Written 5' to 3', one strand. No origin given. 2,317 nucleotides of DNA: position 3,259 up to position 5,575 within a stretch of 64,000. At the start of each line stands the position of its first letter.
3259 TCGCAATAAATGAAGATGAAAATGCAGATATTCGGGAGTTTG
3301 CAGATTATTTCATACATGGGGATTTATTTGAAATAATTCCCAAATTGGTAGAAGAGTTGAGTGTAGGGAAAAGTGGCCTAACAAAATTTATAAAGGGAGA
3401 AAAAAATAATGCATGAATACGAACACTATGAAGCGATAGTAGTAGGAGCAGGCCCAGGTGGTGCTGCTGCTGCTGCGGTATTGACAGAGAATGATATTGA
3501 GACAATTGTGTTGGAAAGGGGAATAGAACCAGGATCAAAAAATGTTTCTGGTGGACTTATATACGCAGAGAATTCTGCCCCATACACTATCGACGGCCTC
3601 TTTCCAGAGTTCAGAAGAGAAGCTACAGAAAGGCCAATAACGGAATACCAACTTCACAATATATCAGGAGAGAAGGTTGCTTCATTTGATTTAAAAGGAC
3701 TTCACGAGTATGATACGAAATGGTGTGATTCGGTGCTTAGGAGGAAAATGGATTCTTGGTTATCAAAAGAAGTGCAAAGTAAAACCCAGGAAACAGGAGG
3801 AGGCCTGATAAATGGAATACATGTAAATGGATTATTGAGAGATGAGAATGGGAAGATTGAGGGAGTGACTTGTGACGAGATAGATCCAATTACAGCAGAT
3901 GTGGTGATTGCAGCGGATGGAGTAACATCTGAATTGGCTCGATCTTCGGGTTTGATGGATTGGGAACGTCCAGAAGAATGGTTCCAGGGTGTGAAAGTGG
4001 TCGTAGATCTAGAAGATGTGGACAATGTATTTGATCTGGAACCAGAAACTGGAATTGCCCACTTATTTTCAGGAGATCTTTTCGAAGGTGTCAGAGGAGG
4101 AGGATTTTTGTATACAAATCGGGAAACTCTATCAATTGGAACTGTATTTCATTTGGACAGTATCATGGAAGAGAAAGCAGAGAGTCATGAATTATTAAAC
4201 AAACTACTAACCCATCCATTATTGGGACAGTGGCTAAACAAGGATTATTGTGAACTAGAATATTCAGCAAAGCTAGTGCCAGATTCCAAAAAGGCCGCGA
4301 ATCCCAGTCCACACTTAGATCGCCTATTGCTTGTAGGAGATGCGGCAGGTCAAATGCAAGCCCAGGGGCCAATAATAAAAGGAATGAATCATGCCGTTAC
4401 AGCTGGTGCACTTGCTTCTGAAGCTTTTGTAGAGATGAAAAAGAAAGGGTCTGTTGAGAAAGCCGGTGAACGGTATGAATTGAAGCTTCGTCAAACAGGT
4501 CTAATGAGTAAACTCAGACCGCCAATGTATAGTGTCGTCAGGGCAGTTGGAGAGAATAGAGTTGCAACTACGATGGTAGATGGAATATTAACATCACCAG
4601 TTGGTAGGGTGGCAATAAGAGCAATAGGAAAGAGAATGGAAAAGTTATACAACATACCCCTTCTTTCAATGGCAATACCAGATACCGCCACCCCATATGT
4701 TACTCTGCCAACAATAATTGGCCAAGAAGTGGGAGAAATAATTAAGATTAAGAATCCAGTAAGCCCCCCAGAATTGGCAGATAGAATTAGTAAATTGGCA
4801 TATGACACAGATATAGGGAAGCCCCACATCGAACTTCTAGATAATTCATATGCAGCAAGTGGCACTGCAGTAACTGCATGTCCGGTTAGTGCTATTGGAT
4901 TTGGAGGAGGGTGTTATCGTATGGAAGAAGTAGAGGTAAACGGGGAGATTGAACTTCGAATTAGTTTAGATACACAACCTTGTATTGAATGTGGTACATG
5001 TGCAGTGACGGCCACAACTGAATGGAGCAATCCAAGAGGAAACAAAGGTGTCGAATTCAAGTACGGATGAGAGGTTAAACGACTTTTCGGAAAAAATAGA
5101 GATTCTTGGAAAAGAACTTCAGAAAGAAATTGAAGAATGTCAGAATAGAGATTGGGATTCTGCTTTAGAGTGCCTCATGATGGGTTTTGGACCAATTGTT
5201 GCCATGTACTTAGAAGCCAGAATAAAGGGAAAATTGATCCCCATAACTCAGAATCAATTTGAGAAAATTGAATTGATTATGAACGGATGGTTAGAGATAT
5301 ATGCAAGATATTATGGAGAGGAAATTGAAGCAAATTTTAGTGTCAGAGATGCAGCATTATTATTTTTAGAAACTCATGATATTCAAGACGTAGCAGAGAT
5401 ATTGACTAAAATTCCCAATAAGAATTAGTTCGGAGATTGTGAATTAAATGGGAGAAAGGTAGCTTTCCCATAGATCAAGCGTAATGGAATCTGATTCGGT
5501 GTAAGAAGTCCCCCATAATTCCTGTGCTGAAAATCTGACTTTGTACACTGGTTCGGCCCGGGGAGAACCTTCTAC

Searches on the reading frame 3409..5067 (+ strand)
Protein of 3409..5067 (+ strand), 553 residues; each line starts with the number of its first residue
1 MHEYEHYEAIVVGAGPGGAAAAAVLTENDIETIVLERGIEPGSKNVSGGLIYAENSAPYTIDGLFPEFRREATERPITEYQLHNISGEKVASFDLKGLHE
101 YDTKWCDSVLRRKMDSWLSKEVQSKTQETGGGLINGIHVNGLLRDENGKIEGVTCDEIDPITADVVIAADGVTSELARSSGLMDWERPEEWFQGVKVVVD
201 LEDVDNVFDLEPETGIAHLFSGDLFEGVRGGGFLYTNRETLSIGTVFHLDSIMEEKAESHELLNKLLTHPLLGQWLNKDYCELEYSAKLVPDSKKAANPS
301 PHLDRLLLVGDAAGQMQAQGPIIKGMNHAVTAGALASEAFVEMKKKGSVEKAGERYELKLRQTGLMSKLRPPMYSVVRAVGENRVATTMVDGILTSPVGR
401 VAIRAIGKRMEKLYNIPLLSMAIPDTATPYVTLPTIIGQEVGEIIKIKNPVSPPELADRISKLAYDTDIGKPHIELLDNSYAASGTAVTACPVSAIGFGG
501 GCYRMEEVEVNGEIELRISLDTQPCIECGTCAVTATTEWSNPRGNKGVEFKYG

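Call 3: search_protein_families(library=pfam, proteins=[window:3409-5067:+], max_evalue=1)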
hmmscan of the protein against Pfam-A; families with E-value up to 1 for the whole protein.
window:3409-5067:+ (553 aa): 15 families
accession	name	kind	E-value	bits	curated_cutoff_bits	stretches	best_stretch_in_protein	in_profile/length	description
PF01494.25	FAD_binding_3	-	6.1e-10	39.3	22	1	7-331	2-309/349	FAD binding domain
PF01266.30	DAO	-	2.9e-06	27.5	27.9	1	9-59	2-56/353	FAD dependent oxidoreductase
PF12831.13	FAD_oxidored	-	3.4e-06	27.1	27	1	10-204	3-180/416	FAD dependent oxidoreductase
PF01946.23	Thi4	-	6.5e-06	26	26.2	1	2-53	13-65/235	Thi4 family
PF07992.20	Pyr_redox_2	-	5.5e-05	23.2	26.1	1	9-39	3-31/291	Pyridine nucleotide-disulphide oxidoreductase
PF13450.12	NAD_binding_8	-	0.00018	22.2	21.9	1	11-42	1-32/68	NAD(P)-binding Rossmann-like domain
PF00070.33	Pyr_redox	-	0.0036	18.2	22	0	9-42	2-35/82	Pyridine nucleotide-disulphide oxidoreductase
PF03486.20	HI0933_like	-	0.005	16.7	50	1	8-46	2-40/244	HI0933-like protein Rossmann domain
PF00890.30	FAD_binding_2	-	0.0056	16.3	20.4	1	9-53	2-47/414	FAD binding domain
PF13738.12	Pyr_redox_3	-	0.0081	15.9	30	1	10-38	1-30/305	Pyridine nucleotide-disulphide oxidoreductase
PF05187.19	Fer4_ETF_QO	-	0.02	15.5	24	1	502-550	54-103/104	Electron transfer flavoprotein-ubiquinone oxidoreductase, 4Fe-4S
PF13370.11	Fer4_13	-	0.056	14.6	24.5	0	521-535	2-16/58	4Fe-4S single cluster domain of Ferredoxin I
PF13459.11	Fer4_15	-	0.14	13.3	22.4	0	518-535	1-18/66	4Fe-4S single cluster domain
PF12838.12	Fer4_7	-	0.22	12.5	27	1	488-532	9-45/52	4Fe-4S dicluster domain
PF00037.32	Fer4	-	0.59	10.5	21.1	0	521-532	4-15/24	4Fe-4S binding domain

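Call 71: search_solved_structures(query=window:3409-5067:+, max_evalue=0.00001)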
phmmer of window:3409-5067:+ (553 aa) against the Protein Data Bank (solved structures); distinct sequences matched with E-value up to 0.00001: 2.
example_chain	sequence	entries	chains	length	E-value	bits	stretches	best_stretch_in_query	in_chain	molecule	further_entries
7koe_C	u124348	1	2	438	8.2e-47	163.2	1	7-369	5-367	Electron transfer flavoprotein-quinone oxidoreductase FixC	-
7koe_D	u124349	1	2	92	9.6e-06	27.6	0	458-553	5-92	Ferredoxin-like protein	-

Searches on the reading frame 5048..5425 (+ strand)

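Call 64: search_protein_families(library=pfam, proteins=[window:5048-5425:+], max_evalue=10)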
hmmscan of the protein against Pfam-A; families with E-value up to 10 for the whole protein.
window:5048-5425:+ (126 aa): 3 families
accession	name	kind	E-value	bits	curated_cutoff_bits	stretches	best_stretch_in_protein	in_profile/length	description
PF09236.15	AHSP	-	0.03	15.2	27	1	72-108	31-67/87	Alpha-haemoglobin stabilising protein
PF23566.1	RTG2_C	-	0.088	12.7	27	1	51-91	91-131/225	RTG2 C-terminal domain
PF07743.18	HSCB_C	-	0.11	13.3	22.1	1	7-43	22-60/74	HSCB C-terminal oligomerisation domain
